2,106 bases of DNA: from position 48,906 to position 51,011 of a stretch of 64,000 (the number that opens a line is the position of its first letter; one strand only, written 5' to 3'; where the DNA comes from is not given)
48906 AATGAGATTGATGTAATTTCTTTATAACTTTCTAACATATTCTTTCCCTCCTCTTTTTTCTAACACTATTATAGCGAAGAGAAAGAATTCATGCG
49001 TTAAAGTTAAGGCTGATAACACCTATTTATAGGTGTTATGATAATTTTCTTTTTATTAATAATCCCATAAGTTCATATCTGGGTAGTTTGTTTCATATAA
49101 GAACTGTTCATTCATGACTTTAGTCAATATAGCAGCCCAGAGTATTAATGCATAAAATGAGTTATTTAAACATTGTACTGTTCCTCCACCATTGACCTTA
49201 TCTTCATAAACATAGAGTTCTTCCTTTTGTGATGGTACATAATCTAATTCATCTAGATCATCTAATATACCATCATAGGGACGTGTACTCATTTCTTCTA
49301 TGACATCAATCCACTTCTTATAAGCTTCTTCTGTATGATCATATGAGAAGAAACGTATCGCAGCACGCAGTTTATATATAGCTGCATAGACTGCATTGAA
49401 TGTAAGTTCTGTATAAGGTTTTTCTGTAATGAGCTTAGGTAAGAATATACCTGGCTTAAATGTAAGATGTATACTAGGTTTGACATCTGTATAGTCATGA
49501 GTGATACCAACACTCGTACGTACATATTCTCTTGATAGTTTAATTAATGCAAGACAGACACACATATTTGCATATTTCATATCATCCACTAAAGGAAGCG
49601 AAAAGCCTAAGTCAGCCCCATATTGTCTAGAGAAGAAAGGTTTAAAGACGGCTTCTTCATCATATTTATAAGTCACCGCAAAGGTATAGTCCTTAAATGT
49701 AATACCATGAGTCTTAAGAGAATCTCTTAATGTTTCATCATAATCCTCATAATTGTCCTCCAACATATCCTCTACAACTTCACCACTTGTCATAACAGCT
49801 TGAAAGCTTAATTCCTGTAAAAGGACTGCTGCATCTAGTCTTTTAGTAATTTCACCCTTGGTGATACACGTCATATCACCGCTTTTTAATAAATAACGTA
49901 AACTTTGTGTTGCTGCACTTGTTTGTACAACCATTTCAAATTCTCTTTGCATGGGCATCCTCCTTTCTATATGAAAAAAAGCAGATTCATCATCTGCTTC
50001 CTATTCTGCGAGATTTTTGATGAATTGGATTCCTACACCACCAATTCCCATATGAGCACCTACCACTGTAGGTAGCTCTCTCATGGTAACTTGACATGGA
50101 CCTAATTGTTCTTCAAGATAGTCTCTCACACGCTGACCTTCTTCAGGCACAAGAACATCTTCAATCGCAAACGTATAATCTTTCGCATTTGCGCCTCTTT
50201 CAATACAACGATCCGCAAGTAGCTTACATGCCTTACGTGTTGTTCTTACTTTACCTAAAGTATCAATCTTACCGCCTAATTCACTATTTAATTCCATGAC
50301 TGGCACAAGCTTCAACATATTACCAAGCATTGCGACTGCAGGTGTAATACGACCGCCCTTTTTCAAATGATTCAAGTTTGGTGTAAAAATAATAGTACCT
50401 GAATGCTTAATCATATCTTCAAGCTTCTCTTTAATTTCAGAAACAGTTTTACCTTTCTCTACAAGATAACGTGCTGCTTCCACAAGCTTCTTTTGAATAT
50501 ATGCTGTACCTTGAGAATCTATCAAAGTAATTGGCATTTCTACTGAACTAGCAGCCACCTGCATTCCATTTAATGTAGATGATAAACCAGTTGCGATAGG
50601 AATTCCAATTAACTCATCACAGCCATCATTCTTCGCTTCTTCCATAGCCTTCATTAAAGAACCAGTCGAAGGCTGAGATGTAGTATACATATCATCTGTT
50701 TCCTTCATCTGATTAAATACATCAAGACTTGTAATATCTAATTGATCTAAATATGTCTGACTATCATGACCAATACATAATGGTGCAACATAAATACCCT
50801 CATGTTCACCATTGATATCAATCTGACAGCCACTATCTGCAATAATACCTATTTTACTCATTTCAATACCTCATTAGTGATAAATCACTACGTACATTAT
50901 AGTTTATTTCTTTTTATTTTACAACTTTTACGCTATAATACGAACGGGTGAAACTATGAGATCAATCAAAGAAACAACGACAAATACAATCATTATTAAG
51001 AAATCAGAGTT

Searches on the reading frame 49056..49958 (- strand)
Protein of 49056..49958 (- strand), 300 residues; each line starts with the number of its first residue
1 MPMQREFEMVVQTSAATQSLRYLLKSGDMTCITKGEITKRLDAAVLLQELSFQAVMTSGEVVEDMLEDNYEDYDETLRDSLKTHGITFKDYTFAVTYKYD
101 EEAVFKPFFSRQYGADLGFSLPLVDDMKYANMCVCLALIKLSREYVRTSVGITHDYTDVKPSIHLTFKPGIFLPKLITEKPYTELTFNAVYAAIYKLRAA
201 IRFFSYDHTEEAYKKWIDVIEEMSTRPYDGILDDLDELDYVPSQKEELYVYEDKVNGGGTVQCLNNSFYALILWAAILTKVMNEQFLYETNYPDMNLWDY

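Call 3: search_protein_families(library=pfam, proteins=[window:49056-49958:-], max_evalue=0.1)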
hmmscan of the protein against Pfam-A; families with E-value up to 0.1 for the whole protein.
window:49056-49958:- (300 aa): 0 families

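Call 4: search_protein_families(library=padloc, proteins=[window:49056-49958:-], max_evalue=0.1)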
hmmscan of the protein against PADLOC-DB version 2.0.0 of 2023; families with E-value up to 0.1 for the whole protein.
window:49056-49958:- (300 aa): 0 families

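Call 5: search_protein_families(library=phrogs, proteins=[window:49056-49958:-], max_evalue=0.1)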
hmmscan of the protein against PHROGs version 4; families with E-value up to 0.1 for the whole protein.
window:49056-49958:- (300 aa): 0 families

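Call 6: search_protein_families(library=ncbifam, proteins=[window:49056-49958:-], max_evalue=0.1)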
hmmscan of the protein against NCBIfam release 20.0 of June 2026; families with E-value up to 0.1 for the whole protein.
window:49056-49958:- (300 aa): 0 families

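Call 7: find_encoding_contigs(protein=window:49056-49958:-, flank=10000, max_places=10)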
Protein window:49056-49958:- (300 aa): 1 contig read that carries it; 1 place shown.
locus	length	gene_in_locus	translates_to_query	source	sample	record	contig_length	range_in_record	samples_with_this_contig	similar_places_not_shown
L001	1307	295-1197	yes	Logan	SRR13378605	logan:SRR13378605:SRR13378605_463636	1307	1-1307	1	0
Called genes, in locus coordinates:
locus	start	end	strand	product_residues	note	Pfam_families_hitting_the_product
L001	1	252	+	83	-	?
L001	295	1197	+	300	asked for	-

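Call 9: find_homologous_proteins(query=window:49056-49958:-, max_evalue=0.001)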
Query window:49056-49958:- (300 aa): 5 proteins with E <= 0.001 among 791 candidates.
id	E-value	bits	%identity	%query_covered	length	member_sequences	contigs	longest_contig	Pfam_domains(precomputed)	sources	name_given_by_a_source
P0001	1.8e-189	646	95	99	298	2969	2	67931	-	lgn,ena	-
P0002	4.2e-172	589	87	99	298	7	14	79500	-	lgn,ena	-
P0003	1.3e-160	552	86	99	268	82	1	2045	-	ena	-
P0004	1.8e-113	397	98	61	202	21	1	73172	-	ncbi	-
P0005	1.3e-83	299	97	48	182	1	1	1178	-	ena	-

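Call 10: find_encoding_contigs(protein=P0002, flank=10000, max_places=6)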
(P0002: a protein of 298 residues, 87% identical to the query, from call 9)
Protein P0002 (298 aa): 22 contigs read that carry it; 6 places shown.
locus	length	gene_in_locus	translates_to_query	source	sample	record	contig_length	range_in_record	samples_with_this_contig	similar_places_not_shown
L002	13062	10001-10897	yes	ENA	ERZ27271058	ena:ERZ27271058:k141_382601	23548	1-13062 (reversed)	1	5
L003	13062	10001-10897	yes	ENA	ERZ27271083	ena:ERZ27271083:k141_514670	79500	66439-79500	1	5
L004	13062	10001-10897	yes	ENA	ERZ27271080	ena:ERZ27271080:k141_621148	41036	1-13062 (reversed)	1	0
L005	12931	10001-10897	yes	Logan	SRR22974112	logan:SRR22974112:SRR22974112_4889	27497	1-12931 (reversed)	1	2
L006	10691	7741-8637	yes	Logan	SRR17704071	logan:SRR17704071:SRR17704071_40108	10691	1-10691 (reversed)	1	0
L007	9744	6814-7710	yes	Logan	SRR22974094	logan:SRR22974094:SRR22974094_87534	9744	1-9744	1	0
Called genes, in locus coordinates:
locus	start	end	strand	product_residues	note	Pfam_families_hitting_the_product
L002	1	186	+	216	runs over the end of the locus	PF02965:Met_synt_B12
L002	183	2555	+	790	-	PF02574:S-methyl_trans, PF00809:Pterin_bind, PF02607:B12-binding_2, PF02310:B12-binding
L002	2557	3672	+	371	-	-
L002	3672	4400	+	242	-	PF14478:DUF4430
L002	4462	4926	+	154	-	-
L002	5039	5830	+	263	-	PF16160:DUF4866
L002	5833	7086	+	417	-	PF04632:FUSC (weak), PF06081:ArAE_1, PF13515:FUSC_2, PF08282:Hydrolase_3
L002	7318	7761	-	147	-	PF08761:dUTPase_2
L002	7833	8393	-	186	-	PF02659:Mntp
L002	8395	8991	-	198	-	PF01205:Impact_N, PF09186:DUF1949 (faint)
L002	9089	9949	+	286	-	PF02645:DegV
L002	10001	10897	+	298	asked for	-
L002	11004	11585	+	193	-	-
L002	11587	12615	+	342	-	PF13280:WYL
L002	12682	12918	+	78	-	-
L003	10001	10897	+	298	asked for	-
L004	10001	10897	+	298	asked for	-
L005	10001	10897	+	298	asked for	-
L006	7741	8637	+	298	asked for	-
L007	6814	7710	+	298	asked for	-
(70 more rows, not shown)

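Call 11: find_encoding_contigs(protein=P0001, flank=10000, max_places=6)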
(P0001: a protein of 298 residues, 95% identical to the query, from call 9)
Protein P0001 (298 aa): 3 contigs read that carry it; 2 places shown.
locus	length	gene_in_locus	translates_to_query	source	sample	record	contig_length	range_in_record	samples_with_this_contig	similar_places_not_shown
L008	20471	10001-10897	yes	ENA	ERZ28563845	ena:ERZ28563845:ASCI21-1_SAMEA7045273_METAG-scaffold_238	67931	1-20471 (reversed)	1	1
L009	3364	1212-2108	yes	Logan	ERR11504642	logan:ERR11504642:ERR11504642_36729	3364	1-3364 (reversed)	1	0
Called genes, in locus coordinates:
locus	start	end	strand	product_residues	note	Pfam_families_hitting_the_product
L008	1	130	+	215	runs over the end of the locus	PF02965:Met_synt_B12 (weak)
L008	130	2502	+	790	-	PF02574:S-methyl_trans, PF00809:Pterin_bind, PF02607:B12-binding_2, PF02310:B12-binding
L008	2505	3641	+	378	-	-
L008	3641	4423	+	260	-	PF14478:DUF4430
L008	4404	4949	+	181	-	-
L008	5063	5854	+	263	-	PF16160:DUF4866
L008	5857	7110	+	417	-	PF04632:FUSC (weak), PF06081:ArAE_1, PF13515:FUSC_2, PF08282:Hydrolase_3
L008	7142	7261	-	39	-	-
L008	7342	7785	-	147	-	PF08761:dUTPase_2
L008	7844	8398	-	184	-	PF02659:Mntp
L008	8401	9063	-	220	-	PF01205:Impact_N, PF09186:DUF1949 (weak)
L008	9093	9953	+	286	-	PF02645:DegV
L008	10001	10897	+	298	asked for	-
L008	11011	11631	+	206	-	-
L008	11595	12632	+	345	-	PF13280:WYL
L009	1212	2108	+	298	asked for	-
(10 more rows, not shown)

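Call 12: find_encoding_contigs(protein=P0004, flank=10000, max_places=4)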
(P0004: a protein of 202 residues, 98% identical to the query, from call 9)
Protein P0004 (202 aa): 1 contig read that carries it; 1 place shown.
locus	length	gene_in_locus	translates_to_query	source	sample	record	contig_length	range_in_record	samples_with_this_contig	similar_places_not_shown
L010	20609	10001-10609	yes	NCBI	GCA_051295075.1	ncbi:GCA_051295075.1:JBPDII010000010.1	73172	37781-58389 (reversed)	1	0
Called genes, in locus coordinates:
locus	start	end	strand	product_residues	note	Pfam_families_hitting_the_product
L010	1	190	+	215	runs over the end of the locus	PF02965:Met_synt_B12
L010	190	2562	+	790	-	PF02574:S-methyl_trans, PF00809:Pterin_bind, PF02607:B12-binding_2, PF02310:B12-binding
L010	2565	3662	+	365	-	-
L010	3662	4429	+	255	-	PF14478:DUF4430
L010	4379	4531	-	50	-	-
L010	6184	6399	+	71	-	-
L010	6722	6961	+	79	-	-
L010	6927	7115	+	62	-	-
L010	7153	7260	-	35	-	-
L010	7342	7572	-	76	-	-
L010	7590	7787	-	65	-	-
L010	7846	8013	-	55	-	PF02659:Mntp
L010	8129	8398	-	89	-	PF02659:Mntp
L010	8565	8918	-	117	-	PF01205:Impact_N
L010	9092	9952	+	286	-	PF02645:DegV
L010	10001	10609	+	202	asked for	-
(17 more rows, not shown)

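Call 22: search_solved_structures(query=window:49056-49958:-, max_evalue=10)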
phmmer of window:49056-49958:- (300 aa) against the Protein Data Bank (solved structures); distinct sequences matched with E-value up to 10: 3.
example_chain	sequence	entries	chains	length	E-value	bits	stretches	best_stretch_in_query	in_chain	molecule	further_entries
4zu4_A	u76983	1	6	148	0.2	14.4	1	65-116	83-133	WxcM-like protein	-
4mzu_A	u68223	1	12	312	0.7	12.6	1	65-116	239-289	WxcM-like protein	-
9wj7_B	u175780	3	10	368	0.93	12.2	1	59-123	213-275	N-methyltransferase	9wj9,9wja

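Call 83: search_dna_similar(query=window:49056-49958:-, collection=plasmids, mode=protein, max_evalue=0.001)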
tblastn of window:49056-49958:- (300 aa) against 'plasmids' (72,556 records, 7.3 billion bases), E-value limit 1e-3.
No match.

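Call 92: find_related_loci(query=window:49056-49952:-, collection=viral_contigs, flank=5000)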
Query window:49056-49952:- (298 aa) in viral_contigs; peptide patterns used: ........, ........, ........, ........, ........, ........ (x = any residue, [..] = any of these).
2 stretches matched a pattern, but none encodes a relative of the query by tblastn (E <= 1e-3).

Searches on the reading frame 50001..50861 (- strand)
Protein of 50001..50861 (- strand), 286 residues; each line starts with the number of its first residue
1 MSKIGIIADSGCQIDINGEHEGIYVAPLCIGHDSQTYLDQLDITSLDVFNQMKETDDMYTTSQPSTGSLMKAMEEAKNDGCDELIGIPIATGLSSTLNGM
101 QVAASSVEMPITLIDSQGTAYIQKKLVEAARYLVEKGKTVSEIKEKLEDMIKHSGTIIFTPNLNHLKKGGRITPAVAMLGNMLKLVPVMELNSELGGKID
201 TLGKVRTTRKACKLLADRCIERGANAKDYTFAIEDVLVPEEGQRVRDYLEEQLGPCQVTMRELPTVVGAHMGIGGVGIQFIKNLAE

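Call 3: search_protein_families(library=pfam, proteins=[window:50001-50861:-], max_evalue=0.1)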
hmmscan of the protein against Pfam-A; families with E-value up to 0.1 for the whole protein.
window:50001-50861:- (286 aa): 1 family
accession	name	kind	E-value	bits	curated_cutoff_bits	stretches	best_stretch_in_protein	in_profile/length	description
PF02645.21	DegV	-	8.9e-59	199.5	27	1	3-282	1-279/280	Uncharacterised protein, DegV family COG1307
